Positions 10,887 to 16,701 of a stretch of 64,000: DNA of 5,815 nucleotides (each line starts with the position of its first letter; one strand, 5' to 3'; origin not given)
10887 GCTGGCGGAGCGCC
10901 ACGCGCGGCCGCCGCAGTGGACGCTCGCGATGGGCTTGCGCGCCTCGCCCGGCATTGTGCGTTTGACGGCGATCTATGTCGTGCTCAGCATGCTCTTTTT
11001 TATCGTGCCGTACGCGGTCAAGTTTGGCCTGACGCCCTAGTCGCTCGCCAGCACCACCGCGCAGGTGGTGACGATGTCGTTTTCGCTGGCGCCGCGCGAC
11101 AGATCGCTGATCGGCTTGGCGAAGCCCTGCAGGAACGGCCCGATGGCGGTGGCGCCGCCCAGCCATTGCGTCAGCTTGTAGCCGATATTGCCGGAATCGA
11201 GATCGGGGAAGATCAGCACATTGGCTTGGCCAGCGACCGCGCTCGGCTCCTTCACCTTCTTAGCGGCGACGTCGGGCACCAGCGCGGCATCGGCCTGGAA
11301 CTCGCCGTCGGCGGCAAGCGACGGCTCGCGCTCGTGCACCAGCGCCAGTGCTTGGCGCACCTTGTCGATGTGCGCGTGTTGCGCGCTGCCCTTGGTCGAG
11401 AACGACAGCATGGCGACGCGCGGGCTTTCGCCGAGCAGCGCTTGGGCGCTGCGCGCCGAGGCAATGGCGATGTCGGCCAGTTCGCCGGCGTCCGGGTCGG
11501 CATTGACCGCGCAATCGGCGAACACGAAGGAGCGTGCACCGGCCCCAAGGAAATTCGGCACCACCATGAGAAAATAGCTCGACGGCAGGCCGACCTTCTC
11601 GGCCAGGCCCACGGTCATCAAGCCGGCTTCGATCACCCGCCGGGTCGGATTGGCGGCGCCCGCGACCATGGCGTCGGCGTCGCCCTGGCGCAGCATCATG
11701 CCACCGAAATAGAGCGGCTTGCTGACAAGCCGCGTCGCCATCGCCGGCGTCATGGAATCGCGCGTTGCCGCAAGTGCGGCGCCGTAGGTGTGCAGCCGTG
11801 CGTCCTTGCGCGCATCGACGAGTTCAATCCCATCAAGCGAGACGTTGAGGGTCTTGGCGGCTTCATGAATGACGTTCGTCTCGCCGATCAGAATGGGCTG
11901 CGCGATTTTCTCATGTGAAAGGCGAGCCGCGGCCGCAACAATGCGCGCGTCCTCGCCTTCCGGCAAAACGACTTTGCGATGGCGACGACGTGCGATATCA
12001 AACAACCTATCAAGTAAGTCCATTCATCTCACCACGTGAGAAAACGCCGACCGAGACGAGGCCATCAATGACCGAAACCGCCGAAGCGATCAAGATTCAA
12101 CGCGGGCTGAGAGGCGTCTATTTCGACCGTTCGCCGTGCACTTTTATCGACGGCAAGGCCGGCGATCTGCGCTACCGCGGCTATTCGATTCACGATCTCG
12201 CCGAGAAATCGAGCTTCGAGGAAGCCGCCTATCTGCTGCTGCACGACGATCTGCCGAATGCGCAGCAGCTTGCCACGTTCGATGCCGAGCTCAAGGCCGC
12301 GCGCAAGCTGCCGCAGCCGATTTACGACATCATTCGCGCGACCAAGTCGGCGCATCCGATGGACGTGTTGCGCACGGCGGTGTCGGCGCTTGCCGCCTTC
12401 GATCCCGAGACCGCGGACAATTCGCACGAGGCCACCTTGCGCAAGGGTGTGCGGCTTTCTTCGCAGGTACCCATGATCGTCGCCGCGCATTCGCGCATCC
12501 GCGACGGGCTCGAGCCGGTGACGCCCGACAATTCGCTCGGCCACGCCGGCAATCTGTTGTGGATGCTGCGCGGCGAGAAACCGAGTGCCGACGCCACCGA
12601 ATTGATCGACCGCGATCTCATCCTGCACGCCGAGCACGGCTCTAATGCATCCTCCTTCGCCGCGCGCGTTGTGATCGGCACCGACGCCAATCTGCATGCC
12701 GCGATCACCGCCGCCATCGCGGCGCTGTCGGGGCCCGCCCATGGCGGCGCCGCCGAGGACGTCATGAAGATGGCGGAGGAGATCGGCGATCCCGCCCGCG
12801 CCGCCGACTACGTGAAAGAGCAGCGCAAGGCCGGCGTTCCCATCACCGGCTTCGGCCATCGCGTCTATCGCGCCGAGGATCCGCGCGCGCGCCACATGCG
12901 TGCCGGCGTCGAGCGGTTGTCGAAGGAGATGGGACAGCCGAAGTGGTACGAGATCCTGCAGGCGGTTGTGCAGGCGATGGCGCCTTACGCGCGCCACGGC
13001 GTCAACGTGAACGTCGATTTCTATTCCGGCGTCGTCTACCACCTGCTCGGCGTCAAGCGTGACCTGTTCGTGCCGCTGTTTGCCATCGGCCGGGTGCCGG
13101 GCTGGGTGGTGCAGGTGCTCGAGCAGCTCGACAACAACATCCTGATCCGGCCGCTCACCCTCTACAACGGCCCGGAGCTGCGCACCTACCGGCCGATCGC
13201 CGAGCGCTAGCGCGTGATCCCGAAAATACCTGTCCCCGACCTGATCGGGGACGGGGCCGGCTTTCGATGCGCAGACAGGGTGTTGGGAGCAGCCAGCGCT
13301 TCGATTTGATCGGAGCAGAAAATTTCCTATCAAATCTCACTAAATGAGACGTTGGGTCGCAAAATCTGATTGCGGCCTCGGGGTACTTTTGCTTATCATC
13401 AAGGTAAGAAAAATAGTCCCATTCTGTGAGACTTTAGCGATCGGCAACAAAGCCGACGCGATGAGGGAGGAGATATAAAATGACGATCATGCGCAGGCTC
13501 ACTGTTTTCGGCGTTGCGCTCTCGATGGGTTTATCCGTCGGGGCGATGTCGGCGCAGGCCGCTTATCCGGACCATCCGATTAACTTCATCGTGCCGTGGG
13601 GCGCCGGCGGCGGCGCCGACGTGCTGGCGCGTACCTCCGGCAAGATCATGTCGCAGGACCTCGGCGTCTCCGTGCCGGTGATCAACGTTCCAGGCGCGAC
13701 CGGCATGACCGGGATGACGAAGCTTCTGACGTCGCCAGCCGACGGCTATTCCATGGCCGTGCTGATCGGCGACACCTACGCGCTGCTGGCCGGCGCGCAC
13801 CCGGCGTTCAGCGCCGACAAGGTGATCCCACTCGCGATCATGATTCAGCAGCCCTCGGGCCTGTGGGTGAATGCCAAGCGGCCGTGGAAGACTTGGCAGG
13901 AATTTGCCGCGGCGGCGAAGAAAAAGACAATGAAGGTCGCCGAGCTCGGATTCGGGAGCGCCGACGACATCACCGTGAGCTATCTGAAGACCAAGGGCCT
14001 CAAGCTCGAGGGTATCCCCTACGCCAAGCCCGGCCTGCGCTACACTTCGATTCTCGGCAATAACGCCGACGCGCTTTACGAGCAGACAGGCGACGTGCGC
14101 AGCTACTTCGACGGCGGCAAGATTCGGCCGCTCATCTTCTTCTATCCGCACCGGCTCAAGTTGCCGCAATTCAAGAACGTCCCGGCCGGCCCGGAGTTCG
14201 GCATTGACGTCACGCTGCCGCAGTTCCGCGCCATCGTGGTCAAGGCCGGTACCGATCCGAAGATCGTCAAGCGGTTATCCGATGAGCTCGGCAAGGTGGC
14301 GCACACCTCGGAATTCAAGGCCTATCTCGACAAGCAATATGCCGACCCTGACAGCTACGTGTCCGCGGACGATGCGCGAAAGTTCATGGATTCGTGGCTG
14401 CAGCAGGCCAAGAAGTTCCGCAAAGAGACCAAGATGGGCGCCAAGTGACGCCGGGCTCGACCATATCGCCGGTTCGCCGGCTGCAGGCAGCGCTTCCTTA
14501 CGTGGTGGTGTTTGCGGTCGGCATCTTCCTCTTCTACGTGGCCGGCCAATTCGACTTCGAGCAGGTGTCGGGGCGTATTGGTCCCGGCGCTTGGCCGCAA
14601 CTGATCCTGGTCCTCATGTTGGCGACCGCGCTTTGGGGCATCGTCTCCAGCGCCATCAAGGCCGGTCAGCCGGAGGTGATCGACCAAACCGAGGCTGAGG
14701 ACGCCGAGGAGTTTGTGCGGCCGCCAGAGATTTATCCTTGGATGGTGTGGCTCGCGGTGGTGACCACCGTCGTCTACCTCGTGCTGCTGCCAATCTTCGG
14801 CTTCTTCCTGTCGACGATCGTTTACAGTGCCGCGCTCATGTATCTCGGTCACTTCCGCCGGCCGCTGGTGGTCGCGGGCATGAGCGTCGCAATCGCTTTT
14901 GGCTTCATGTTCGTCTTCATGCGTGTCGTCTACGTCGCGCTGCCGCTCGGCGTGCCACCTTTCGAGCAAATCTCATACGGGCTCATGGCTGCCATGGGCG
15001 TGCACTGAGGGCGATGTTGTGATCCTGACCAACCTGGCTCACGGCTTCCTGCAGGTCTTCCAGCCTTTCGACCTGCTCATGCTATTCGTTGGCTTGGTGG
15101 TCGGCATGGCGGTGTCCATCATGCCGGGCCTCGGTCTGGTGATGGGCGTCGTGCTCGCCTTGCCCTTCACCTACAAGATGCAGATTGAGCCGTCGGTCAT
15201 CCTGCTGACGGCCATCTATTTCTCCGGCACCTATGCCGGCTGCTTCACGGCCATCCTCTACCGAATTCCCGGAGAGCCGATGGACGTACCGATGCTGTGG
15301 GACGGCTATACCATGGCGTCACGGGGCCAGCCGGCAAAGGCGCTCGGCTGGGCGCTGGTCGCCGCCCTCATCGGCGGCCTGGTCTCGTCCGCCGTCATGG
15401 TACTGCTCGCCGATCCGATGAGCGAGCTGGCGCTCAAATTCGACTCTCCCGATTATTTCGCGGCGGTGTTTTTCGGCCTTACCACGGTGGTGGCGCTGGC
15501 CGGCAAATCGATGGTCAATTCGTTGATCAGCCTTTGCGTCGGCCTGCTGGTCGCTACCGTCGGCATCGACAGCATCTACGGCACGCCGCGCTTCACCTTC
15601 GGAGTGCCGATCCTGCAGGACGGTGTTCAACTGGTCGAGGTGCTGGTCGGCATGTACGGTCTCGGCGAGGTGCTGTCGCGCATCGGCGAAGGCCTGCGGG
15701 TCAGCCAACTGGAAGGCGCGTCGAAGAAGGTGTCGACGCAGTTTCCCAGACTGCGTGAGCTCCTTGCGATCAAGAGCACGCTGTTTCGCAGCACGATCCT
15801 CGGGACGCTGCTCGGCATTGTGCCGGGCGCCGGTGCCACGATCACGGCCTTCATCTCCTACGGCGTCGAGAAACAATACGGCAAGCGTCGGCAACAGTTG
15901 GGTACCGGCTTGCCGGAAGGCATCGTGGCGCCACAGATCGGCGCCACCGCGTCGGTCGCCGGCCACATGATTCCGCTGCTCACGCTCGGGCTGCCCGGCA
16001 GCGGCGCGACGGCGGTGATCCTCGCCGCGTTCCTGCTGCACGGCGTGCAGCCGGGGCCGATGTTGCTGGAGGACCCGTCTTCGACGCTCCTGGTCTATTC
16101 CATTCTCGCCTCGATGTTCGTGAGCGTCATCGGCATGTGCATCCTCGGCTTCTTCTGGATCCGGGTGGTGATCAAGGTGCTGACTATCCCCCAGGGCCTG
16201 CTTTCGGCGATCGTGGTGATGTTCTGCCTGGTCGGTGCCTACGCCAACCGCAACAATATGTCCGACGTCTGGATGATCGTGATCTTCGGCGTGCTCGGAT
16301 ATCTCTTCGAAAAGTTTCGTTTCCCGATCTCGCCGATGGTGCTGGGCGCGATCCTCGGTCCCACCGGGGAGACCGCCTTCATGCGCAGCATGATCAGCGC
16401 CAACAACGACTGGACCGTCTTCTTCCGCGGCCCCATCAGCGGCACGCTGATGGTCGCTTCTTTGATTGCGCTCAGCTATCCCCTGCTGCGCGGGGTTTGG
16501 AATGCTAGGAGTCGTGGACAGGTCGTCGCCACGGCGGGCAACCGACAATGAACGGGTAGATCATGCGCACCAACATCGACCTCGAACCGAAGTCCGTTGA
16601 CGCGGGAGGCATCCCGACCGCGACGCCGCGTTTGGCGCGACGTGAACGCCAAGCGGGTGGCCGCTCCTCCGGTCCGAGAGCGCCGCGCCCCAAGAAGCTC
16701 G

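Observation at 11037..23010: xsc island that looks like a sulfoacetate-type pathway built with a SucCD-type (ADP-forming) CoA ligase and a TTT transporter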

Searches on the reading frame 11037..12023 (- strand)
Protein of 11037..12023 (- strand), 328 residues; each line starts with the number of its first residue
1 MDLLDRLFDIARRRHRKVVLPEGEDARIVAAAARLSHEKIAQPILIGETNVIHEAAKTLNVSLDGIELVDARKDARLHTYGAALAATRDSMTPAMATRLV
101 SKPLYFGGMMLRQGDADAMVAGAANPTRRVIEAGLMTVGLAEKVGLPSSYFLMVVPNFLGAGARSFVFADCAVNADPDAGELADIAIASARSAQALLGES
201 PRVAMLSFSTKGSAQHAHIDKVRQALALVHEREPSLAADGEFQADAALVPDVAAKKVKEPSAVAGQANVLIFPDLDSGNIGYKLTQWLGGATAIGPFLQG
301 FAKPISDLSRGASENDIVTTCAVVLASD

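Call 3: search_protein_families(library=pfam, proteins=[window:11037-12023:-])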
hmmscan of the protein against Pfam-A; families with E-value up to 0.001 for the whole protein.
window:11037-12023:- (328 aa): 1 family
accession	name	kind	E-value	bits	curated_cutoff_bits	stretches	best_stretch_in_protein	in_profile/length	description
PF01515.24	PTA_PTB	-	2e-106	356.4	24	1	3-323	2-317/319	Phosphate acetyl/butaryl transferase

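Call 9: search_protein_families(library=ncbifam, proteins=[window:11037-12023:-], max_evalue=1e-10)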
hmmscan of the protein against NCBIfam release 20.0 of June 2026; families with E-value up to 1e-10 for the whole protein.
window:11037-12023:- (328 aa): 9 families
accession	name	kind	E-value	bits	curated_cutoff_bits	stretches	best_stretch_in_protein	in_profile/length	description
NF007233.1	PRK09653.1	subfamily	8.5e-102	340.9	310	1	6-323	4-314/319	phosphotransacetylase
NF004167.0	PRK05632.1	equivalog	5.3e-97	326.1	418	1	6-323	388-698/708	phosphate acetyltransferase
TIGR00651.1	pta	equivalog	6.5e-95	318.1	311.2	1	18-324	1-303/304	phosphate acetyltransferase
NF009501.0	PRK12861.1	subfamily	1.6e-45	155.5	1178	1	15-324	448-756/764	NADP-dependent malic enzyme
NF006045.0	PRK08190.1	subfamily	6.2e-21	74.8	282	1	110-324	245-453/467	bifunctional enoyl-CoA hydratase/phosphate acetyltransferase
NF008852.0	PRK11890.1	subfamily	1.2e-20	73.9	413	1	148-324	128-299/315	phosphate acetyltransferase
NF004472.0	PRK05805.1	subfamily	1.3e-20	73.6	399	1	140-321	110-291/302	phosphate butyryltransferase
TIGR02706.1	P_butyryltrans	equivalog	2.8e-20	72.6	410.5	1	132-322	98-288/294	phosphate butyryltransferase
NF005837.0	PRK07742.1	equivalog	4.6e-15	55.7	409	1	112-325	87-294/299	phosphate butyryltransferase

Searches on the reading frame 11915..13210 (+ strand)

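Call 3: search_protein_families(library=pfam, proteins=[window:11915-13210:+])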
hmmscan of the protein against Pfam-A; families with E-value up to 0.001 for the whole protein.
window:11915-13210:+ (431 aa): 1 family
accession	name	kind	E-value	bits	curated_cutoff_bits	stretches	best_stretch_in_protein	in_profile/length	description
PF00285.26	Citrate_synt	-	4e-121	404.8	27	1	64-413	1-356/357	Citrate synthase, C-terminal domain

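Call 9: search_protein_families(library=ncbifam, proteins=[window:11915-13210:+], max_evalue=1e-10)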
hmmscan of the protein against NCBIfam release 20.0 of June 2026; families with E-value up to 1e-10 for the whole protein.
window:11915-13210:+ (431 aa): 20 families
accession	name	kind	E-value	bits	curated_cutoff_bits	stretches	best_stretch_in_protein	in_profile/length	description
TIGR01800.1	cit_synth_II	subfamily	6.7e-129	429.8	421.3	1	63-431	1-368/368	2-methylcitrate synthase/citrate synthase II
NF041301.1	Cit_synth_Halo_CitZ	equivalog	2.1e-116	389.1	550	1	60-431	4-379/379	citrate synthase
NF010637.0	PRK14034.1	equivalog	9.6e-115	383.5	594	1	61-431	3-371/372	citrate synthase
NF010636.0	PRK14033.1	equivalog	1.8e-114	382.5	479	1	56-425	4-372/376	bifunctional 2-methylcitrate synthase/citrate synthase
NF010639.0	PRK14036.1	equivalog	4.2e-111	371.3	502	1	59-431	4-378/379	citrate synthase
NF010638.0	PRK14035.1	equivalog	2.3e-100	336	572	1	82-431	23-372/372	citrate synthase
NF009006.1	PRK12351.1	equivalog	2.1e-89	299.6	550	1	64-431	9-376/376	bifunctional 2-methylcitrate synthase/citrate synthase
NF041157.1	Cit_synThplmales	equivalog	1.1e-88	297.9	590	1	60-431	3-376/377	citrate synthase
NF004126.0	PRK05614.1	equivalog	2.9e-83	279.7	505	1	71-431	55-430/430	citrate synthase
NF009004.0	PRK12349.1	equivalog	4.4e-82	275.9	508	1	60-421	6-367/372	citrate synthase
NF010640.0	PRK14037.1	subfamily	1.9e-74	250.9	504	1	60-431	3-377/377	citrate synthase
TIGR01798.1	cit_synth_I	equivalog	1.4e-71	241.4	485.15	1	72-424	43-411/412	citrate synthase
NF009005.0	PRK12350.1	subfamily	1.7e-69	234.8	332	1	61-425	4-355/366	citrate synthase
NF010635.0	PRK14032.1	subfamily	4.7e-67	226.5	426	1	82-415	66-433/448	citrate synthase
NF007128.0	PRK09569.1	subfamily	9.3e-36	123.4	344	1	60-401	37-406/437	citrate (Si)-synthase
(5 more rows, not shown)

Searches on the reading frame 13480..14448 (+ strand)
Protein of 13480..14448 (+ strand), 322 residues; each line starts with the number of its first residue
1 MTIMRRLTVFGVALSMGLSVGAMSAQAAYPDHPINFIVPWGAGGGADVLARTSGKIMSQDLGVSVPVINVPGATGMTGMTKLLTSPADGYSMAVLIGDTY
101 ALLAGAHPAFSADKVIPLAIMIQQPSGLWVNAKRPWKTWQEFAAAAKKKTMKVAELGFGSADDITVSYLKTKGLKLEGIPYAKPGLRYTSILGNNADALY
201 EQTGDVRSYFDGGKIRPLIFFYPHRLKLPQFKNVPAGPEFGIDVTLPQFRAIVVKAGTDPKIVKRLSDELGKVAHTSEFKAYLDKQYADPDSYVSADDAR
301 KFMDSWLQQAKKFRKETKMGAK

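Call 3: search_protein_families(library=pfam, proteins=[window:13480-14448:+])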
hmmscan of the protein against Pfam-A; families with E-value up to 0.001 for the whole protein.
window:13480-14448:+ (322 aa): 1 family
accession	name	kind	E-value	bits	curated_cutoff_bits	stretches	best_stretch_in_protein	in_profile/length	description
PF03401.19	TctC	-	1.4e-22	80.9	27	1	50-314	2-269/274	Tripartite tricarboxylate transporter family receptor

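Call 9: search_protein_families(library=ncbifam, proteins=[window:13480-14448:+], max_evalue=1e-10)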
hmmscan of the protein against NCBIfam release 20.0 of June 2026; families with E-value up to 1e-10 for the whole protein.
window:13480-14448:+ (322 aa): 0 families

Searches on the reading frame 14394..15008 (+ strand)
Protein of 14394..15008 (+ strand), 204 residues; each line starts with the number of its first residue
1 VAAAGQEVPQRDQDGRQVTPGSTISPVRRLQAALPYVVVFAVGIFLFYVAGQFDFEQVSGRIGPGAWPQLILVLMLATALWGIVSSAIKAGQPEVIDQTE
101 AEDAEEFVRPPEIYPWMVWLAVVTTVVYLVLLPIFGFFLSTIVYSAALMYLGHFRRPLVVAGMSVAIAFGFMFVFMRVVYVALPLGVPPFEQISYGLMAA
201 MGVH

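Call 3: search_protein_families(library=pfam, proteins=[window:14394-15008:+])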
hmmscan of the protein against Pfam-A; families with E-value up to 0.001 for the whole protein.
window:14394-15008:+ (204 aa): 2 families
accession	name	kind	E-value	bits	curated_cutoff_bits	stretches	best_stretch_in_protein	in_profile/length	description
PF07331.16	TctB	-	2.6e-16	60.5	29.1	1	38-184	6-137/137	Tripartite tricarboxylate transporter TctB family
PF12794.12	MscS_TM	-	0.00086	18.7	28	0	27-149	119-230/339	Mechanosensitive ion channel inner membrane domain 1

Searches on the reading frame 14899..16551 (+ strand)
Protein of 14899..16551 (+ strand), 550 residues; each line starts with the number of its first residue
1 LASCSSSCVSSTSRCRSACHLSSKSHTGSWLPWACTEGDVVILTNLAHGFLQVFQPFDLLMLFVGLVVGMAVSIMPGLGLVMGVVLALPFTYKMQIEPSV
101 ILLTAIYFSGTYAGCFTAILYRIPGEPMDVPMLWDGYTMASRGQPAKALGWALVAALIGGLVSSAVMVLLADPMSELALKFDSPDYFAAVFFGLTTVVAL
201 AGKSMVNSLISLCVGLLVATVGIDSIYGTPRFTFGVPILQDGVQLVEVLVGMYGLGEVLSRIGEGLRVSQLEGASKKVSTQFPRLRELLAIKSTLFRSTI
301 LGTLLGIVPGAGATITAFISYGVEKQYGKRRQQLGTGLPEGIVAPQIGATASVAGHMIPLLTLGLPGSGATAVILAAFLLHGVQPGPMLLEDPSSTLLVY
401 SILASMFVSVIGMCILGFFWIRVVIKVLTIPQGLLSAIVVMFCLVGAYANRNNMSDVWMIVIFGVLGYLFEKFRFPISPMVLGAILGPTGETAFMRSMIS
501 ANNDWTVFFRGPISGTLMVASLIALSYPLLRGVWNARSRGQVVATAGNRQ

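Call 3: search_protein_families(library=pfam, proteins=[window:14899-16551:+])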
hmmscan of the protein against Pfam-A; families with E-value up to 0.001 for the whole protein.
window:14899-16551:+ (550 aa): 1 family
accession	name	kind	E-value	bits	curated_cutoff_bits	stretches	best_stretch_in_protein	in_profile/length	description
PF01970.21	TctA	-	5.1e-132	440.9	28.9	1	59-482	1-423/423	Tripartite tricarboxylate transporter TctA family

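Call 9: search_protein_families(library=ncbifam, proteins=[window:14899-16551:+], max_evalue=1e-10)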
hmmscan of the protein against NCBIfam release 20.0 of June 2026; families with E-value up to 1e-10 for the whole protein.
window:14899-16551:+ (550 aa): 0 families
